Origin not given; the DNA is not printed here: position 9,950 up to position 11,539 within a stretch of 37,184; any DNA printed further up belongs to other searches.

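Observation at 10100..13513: Compact isoprenoid module: class-B radical SAM + prenyl diphosphate synthase + IDI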

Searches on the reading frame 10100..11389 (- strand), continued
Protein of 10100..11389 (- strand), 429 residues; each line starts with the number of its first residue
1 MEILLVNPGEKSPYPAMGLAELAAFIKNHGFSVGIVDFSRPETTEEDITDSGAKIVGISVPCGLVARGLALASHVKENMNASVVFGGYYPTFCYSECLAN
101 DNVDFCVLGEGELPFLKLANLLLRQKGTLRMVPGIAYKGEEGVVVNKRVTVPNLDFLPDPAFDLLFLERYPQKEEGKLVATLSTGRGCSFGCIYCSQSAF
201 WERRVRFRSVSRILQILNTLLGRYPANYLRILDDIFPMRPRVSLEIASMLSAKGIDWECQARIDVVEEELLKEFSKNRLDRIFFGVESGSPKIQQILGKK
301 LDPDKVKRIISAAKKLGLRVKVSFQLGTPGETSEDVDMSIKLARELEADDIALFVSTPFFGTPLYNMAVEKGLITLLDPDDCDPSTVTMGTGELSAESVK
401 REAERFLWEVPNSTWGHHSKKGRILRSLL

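Call 12: find_encoding_contigs(protein=P0011, flank=10000, max_places=3)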
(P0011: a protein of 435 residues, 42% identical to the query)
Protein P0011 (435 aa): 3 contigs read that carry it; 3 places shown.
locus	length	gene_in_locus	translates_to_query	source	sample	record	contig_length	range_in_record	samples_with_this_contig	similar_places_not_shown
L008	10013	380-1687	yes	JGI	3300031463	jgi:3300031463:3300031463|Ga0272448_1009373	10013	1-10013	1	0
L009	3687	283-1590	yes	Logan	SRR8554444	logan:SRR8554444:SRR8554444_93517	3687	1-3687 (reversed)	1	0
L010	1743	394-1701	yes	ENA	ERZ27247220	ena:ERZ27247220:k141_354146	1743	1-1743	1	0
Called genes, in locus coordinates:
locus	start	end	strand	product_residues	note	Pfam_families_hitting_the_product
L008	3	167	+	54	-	?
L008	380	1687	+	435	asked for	PF02310:B12-binding, PF04055:Radical_SAM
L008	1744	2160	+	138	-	PF00293:NUDIX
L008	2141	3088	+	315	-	PF00348:polyprenyl_synt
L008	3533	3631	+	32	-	-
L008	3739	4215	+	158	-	PF00908:dTDP_sugar_isom, PF05523:FdtA (weak), PF14667:Polysacc_synt_C (weak)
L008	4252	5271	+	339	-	PF01073:3Beta_HSD, PF01370:Epimerase, PF02719:Polysacc_synt_2, PF04321:RmlD_sub_bind, PF05368:NmrA, PF07993:NAD_binding_4, PF08659:KR, PF16363:GDP_Man_Dehyd, +1 more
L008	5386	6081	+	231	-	PF01628:HrcA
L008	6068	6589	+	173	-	PF01025:GrpE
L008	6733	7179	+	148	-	PF00011:HSP20, PF17886:ArsA_HSP20 (faint)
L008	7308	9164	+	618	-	PF00012:HSP70, PF06723:MreB_Mbl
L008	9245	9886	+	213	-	-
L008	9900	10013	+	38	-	?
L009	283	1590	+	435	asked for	PF02310:B12-binding, PF04055:Radical_SAM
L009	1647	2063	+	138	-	PF00293:NUDIX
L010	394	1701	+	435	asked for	PF02310:B12-binding, PF04055:Radical_SAM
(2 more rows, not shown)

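Call 16: find_related_loci(query=A1, collection=genome_contigs, flank=8000)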
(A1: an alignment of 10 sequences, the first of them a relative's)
Query A1 (429 aa) in genome_contigs; peptide patterns used: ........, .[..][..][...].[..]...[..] (x = any residue, [..] = any of these).
22 stretches matched a pattern, but none encodes a relative of the query by tblastn (E <= 1e-3).

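Call 17: search_solved_structures(query=A1, max_evalue=0.001)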
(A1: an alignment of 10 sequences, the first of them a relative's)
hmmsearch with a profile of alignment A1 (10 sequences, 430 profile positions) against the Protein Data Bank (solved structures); distinct sequences matched with E-value up to 0.001: 14.
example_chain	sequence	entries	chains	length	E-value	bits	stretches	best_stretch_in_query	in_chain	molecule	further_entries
9ccb_A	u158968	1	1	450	1.4e-30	109.7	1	95-367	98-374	Radical SAM core domain-containing protein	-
6fd2_B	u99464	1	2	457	3.2e-30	108.5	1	151-412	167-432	Putative apramycin biosynthetic oxidoreductase 4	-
5ul2_A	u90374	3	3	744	1.7e-20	76.4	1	12-325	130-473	OxsB protein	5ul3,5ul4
2qgq_A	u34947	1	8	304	3.1e-12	49.2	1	181-368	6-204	Protein TM_1862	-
4jc0_A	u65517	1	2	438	4.8e-12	48.6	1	177-368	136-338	Ribosomal protein S12 methylthiotransferase RimO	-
7kdx_A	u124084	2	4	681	1.9e-11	46.6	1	52-335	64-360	Methyltransferase TokK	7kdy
9n1b_A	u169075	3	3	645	5.2e-11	45.2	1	19-254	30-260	Radical SAM protein | Radical SAM enzyme CysS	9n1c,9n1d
8vdw_A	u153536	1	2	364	2.7e-08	36.2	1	128-367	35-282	Biotin synthase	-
8vcw_A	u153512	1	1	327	1.2e-07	34.1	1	188-368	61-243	Biotin synthase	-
6wte_A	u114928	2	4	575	5.7e-06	28.6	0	4-143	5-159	B12-binding domain-containing protein | Tryptophan-C2-methyltransferase containing B12-binding domain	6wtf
7mjz_A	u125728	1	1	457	0.00016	23.8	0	178-365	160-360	tRNA-2-methylthio-N(6)-dimethylallyladenosine synthase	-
7mjv_A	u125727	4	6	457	0.00017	23.7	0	178-364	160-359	tRNA-2-methylthio-N(6)-dimethylallyladenosine synthase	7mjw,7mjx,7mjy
2fb2_A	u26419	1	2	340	0.0007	21.7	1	182-327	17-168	Molybdenum cofactor biosynthesis protein A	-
1tv7_A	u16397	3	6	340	0.00099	21.2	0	183-327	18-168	Molybdenum cofactor biosynthesis protein A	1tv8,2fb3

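Call 18: list_cluster_members(proteins=[P0001, P0002, P0003, P0004, P0006, P0009, P0010, P0011, P0013, P0012])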
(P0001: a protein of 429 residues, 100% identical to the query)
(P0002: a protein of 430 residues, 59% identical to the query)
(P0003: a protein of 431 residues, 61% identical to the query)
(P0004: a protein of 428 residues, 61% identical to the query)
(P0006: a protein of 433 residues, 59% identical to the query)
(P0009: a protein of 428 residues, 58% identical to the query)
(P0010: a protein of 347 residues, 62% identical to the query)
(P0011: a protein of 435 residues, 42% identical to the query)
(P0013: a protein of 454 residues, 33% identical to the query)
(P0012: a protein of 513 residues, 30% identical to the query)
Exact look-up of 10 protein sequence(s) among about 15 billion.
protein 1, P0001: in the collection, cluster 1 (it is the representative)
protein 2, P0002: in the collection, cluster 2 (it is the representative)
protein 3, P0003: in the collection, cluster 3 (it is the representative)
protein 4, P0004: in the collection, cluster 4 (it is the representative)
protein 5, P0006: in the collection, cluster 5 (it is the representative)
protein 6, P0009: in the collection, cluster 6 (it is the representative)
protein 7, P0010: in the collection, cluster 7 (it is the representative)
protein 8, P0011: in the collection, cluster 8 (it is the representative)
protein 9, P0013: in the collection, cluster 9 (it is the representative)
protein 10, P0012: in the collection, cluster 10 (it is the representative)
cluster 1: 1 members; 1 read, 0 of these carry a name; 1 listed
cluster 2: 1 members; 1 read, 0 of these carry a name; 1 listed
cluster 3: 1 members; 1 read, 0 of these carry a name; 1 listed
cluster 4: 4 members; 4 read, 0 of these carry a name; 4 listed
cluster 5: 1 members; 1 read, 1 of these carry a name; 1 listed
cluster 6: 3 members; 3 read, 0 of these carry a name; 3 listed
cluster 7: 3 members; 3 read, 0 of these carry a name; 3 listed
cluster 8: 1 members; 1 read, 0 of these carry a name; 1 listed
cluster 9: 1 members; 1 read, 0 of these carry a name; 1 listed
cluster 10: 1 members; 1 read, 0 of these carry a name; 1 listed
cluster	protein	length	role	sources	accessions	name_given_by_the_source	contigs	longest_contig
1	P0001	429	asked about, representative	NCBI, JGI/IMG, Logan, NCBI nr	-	-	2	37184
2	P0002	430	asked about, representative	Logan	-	-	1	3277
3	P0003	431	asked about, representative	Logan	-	-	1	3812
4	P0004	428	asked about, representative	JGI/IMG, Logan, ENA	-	-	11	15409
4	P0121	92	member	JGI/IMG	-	-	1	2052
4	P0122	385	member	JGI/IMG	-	-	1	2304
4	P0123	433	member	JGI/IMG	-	-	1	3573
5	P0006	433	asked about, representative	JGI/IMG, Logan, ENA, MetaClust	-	\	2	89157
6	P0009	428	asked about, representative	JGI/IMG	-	-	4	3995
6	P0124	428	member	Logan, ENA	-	-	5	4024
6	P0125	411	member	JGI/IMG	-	-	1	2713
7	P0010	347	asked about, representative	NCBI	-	-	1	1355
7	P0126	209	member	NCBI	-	-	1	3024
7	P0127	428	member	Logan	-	-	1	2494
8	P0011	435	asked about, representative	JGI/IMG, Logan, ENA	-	-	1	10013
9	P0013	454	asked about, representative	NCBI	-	-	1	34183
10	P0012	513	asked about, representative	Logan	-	-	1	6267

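Call 19: find_encoding_contigs(protein=P0013, flank=6000, max_places=1)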
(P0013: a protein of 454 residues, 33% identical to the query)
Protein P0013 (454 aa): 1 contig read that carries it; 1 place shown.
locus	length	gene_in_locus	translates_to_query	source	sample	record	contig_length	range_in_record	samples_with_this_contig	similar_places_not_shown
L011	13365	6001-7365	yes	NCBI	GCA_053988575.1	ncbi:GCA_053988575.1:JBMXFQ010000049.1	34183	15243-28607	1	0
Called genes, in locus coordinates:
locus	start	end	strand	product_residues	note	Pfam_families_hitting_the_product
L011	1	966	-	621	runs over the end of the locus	PF05362:Lon_C (weak)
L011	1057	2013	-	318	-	PF00294:PfkB, PF08543:Phos_pyr_kin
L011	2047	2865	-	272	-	PF01791:DeoC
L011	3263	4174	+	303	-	PF04055:Radical_SAM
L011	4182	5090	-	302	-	PF00174:Oxidored_molyb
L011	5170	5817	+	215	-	-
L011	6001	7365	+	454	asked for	PF02310:B12-binding, PF04055:Radical_SAM, PF13353:Fer4_12 (weak)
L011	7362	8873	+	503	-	PF04055:Radical_SAM, PF13353:Fer4_12 (weak), PF13186:SPASM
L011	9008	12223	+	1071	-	PF05048:NosD (faint), PF13229:Beta_helix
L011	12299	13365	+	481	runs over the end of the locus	PF02629:CoA_binding, PF13380:CoA_binding_2, PF13607:Succ_CoA_lig, PF19045:Ligase_CoA_2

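Call 20: find_encoding_contigs(protein=P0014, flank=6000, max_places=1)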
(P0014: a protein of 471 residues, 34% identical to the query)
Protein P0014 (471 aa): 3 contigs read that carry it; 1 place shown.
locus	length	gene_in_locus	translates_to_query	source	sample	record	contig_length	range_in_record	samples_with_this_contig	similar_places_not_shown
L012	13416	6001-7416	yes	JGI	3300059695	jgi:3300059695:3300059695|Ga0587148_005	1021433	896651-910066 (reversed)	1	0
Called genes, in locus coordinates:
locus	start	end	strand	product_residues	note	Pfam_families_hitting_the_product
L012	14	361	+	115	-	-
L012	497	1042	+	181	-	-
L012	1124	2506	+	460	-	PF17210:SdrD_B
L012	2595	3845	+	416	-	-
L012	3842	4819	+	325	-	PF17231:DUF5305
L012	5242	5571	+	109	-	PF13412:HTH_24 (weak), PF25212:HVO_A0114 (weak)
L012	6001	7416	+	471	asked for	PF02310:B12-binding, PF04055:Radical_SAM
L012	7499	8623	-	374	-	PF01979:Amidohydro_1, PF07969:Amidohydro_3 (weak)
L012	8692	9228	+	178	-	PF01472:PUA, PF26292:PUA_elF2D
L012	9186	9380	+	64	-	-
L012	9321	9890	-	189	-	-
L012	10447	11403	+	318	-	PF01545:Cation_efflux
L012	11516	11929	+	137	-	PF08753:NikR_C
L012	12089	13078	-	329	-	PF08902:DUF1848 (faint), PF04055:Radical_SAM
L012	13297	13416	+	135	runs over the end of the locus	-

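Call 21: find_encoding_contigs(protein=P0012, flank=6000, max_places=1)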
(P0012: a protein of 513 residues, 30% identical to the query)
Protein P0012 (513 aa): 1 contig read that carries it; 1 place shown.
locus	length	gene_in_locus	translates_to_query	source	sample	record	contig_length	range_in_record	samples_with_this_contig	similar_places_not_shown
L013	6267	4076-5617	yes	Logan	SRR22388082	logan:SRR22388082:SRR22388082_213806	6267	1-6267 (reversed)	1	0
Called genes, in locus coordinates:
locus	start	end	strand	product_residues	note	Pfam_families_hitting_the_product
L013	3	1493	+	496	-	?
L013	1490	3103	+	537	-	PF01663:Phosphodiest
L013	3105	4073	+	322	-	PF03279:Lip_A_acyltrans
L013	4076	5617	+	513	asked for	PF02310:B12-binding, PF04055:Radical_SAM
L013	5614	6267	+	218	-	?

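Call 26: search_protein_families(library=padloc, proteins=[window:10100-11389:-], max_evalue=0.01)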
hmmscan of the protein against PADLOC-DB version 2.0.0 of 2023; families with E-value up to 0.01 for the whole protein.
window:10100-11389:- (429 aa): 1 family
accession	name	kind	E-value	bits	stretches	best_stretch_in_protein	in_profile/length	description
PDLC04689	PDC-M51A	-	2.3e-13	47.8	1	73-366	91-372/420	-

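Call 27: search_protein_families(library=pfam, proteins=[L001:11910-13283:+, L001:13345-14046:+, L004:5377-6558:+], max_evalue=0.01)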
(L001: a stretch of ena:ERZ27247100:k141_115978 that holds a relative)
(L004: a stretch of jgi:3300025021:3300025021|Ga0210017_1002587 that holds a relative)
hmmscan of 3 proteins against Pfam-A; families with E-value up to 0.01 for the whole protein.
L001:11910-13283:+ (457 aa): 2 families
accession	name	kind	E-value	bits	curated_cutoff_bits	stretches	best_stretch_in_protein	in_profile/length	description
PF04055.27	Radical_SAM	-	1.3e-15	58.4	29.5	1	98-279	3-165/166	Radical SAM superfamily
PF13353.11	Fer4_12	-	5.2e-06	27.2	22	1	97-239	10-133/137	4Fe-4S single cluster domain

L001:13345-14046:+ (233 aa): 0 families

L004:5377-6558:+ (393 aa): 2 families
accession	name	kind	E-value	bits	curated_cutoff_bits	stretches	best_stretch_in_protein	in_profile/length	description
PF04055.27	Radical_SAM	-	3.3e-12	47.3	29.5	1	14-173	2-160/166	Radical SAM superfamily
PF13186.11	SPASM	-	0.0041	17.8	21.5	0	269-339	3-50/67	Iron-sulfur cluster-binding domain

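Call 31: find_related_loci(query=A1, collection=metagenome_contigs, flank=6000)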
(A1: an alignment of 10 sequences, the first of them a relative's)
Query A1 (429 aa) in metagenome_contigs; peptide patterns used: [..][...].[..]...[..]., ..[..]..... (x = any residue, [..] = any of these).
198 stretches matched a pattern; 13 encode a relative of the query (tblastn E <= 1e-3); 12 distinct loci.
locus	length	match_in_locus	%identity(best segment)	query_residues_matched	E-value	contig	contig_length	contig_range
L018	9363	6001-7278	61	1-428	7e-180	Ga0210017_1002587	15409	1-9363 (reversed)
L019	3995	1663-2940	58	1-428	0e+0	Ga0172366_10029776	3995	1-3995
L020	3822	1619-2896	58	1-428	0e+0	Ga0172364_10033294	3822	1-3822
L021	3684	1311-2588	58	1-428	0e+0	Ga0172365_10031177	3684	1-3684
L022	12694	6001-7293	59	2-429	1e-177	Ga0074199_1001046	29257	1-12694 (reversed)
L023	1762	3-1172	57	38-428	3e-147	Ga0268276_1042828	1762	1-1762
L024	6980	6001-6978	61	1-328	1e-135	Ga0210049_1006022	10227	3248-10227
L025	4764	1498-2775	43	1-423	2e-113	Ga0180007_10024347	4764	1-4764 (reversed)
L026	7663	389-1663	42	2-424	6e-98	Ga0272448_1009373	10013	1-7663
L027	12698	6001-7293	59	2-429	1e-177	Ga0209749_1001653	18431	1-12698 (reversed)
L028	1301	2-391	61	299-428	3e-49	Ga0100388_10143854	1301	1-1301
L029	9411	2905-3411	23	11-181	2e-5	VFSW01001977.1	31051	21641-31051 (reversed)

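Call 32: find_related_loci(query=A1, collection=viral_contigs, flank=6000)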
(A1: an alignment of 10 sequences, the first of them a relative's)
Query A1 (429 aa) in viral_contigs; peptide patterns used: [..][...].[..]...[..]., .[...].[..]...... (x = any residue, [..] = any of these).
6 stretches matched a pattern, but none encodes a relative of the query by tblastn (E <= 1e-3).

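Call 58: predict_structure(alignment_id=A1)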
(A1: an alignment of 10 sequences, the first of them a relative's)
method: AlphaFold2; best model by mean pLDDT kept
length: 429 residues; sequences in the alignment: 10
mean_pLDDT: 88.0   pTM: 0.86
mean pLDDT of the five models: 88.0, 86.8, 86.5, 82.4, 78.6
residues with pLDDT >= 90: 244; 70-90: 151; 50-70: 33; < 50: 1
segments of 3 or more residues with pLDDT < 50: none
pLDDT, mean of each block of 10 residues (from residue 1): 89 81 95 92 92 93 79 96 85 85 92 93 90 91 90 92 88 77 82 75 85 93 90 78 92 94 89 96 93 88 92 97 93 98 95 86 83 75 74 93 97 84 60
secondary structure, 60 per line:
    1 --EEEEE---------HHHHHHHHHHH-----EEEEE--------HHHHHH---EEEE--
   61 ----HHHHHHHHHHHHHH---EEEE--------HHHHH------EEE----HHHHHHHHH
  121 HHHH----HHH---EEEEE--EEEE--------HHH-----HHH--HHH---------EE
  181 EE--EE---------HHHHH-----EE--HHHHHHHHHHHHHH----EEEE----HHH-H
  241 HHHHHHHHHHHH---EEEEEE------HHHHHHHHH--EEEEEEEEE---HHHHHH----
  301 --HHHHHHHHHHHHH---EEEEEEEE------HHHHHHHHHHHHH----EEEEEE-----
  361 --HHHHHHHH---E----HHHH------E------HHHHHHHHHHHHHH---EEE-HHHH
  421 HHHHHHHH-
elements in order: E3-7 H17-27 E33-37 H46-51 E55-58 H65-78 E82-85 H94-98 E105-107 H112-124 E135-139 E142-145 E179-182 H196-200 H210-223 E228-231 H240-252 E256-261 H268-276 E279-287 H291-296 H303-315 E319-326 H333-345 E350-355 H363-370 H379-382 H396-409 E413-415 H417-428

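Call 60: fold_search(model_id=the predicted structure, library=pdb)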
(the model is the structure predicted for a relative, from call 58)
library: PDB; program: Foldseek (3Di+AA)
matches with E <= 10: 1931; with E <= 0.001: 223
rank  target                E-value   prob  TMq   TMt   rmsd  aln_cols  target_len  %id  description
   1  6fd2_A                1.2e-23  1.00  0.79  0.75   6.1       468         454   21  Radical SAM 1,2-diol dehydratase AprD4 in complex with its substrate paromamine (released 2018-01-17)
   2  6wte_A                7.7e-23  1.00  0.75  0.58   7.6       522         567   16  Structure of radical S-adenosylmethionine methyltransferase, TsrM, from Kitasatospora setae with cobalamin and [4Fe-4S (released 2020-12-23)
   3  9ccb                  1.3e-22  1.00  0.72  0.74   5.2       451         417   22  X-ray crystal structure of methyl-coenzyme M reductase glutamine methylase (MgmA) from Methanothermobacter marburgensis  (released 2025-01-01)
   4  6fd2_B                1.5e-22  1.00  0.75  0.71   4.4       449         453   22  Radical SAM 1,2-diol dehydratase AprD4 in complex with its substrate paromamine (released 2018-01-17)
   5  6wtf_A                2.3e-22  1.00  0.72  0.59   8.6       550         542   14  Structure of radical S-adenosylmethionine methyltransferase, TsrM, from Kitasatospora setae with tryptophan substrate  (released 2020-12-23)
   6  6wtf_B                6.6e-22  1.00  0.72  0.59   8.6       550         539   14  Structure of radical S-adenosylmethionine methyltransferase, TsrM, from Kitasatospora setae with tryptophan substrate  (released 2020-12-23)
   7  6wte_B                9.9e-22  1.00  0.75  0.62   7.7       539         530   14  Structure of radical S-adenosylmethionine methyltransferase, TsrM, from Kitasatospora setae with cobalamin and [4Fe-4S (released 2020-12-23)
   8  5ul4                  1.9e-19  1.00  0.74  0.46   6.9       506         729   18  Structure of Cobalamin-dependent S-adenosylmethionine radical enzyme OxsB with aqua-cobalamin and S-adenosylmethionine b (released 2017-04-19)
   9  5ul3                  1.2e-18  1.00  0.76  0.46   4.6       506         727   19  Structure of Cobalamin-dependent S-adenosylmethionine radical enzyme OxsB with aqua-cobalamin bound (released 2017-04-19)
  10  5ul2                  1.5e-18  1.00  0.76  0.46   4.7       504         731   19  Structure of Apo, SeMet-labeled Cobalamin-dependent S-adenosylmethionine radical enzyme OxsB (released 2017-04-19)
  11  7kdx_A                8.4e-17  1.00  0.70  0.47   4.7       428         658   17  Crystal structure of Streptomyces tokunonesis TokK with hydroxycobalamin, 5'-deoxyadenosine, and methionine (released 2022-01-12)
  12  9n1d                  1.1e-16  1.00  0.69  0.49   4.1       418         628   18  Crystal structure of CysS from Corallococcus sp. CA054B with 5'-deoxyadenosine and methionine bound (released 2026-01-28)
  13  9n1b                  2.0e-16  1.00  0.74  0.52   4.0       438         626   17  Crystal structure of CysS from Corallococcus sp. CA054B with 5'-deoxyadenosine, methionine, and pantetheinylated 3-metho (released 2026-01-28)
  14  9n1c                  3.8e-16  1.00  0.75  0.53   3.9       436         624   17  Crystal structure of CysS from Corallococcus sp. CA054B with 5'-deoxyadenosine, methionine, and pantetheinylated 3-ethox (released 2026-01-28)
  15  7kdx_B                4.5e-16  1.00  0.71  0.48   3.7       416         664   19  Crystal structure of Streptomyces tokunonesis TokK with hydroxycobalamin, 5'-deoxyadenosine, and methionine (released 2022-01-12)
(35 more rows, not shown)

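Call 70: search_protein_families(library=padloc, proteins=[L004:11391-11840:+, L008:1744-2160:+, L004:10001-11287:+, L008:380-1687:+, L004:9018-9998:+, L001:11910-13283:+, L001:13345-14046:+, L004:5377-6558:+, L004:6561-7268:+], max_evalue=0.001)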
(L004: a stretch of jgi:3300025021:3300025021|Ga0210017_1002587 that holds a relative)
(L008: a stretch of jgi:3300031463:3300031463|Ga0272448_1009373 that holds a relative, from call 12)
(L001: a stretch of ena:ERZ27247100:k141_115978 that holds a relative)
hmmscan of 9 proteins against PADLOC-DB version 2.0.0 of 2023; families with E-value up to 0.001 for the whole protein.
L004:11391-11840:+ (149 aa): 1 family
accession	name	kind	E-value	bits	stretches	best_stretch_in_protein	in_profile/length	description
PDLC04899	PDC-S07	-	1e-10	39.4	1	6-116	9-113/135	-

L008:1744-2160:+ (138 aa): 1 family
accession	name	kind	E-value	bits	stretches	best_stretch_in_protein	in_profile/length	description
PDLC04899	PDC-S07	-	8e-15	52.7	1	1-125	3-120/135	-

L004:10001-11287:+ (428 aa): 1 family
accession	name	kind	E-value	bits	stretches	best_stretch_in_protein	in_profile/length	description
PDLC04689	PDC-M51A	-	3.2e-16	57.2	1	75-363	92-370/420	-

L008:380-1687:+ (435 aa): 1 family
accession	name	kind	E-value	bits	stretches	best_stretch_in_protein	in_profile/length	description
PDLC04689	PDC-M51A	-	1.8e-13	48.1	1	72-367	87-369/420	-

L004:9018-9998:+ (326 aa): 0 families

L001:11910-13283:+ (457 aa): 2 families
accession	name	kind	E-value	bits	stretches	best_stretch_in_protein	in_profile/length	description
PDLC02903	pVip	-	3.4e-14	50.9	1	95-272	3-152/257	Viperins not associated with kinases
PDLC02904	pVip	-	7.1e-12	43.4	1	97-272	8-156/262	Viperins associated with kinases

L001:13345-14046:+ (233 aa): 0 families

L004:5377-6558:+ (393 aa): 1 family
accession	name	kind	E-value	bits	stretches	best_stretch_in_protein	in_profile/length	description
PDLC02903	pVip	-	2e-06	25.5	1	10-114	1-92/257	Viperins not associated with kinases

L004:6561-7268:+ (235 aa): 0 families
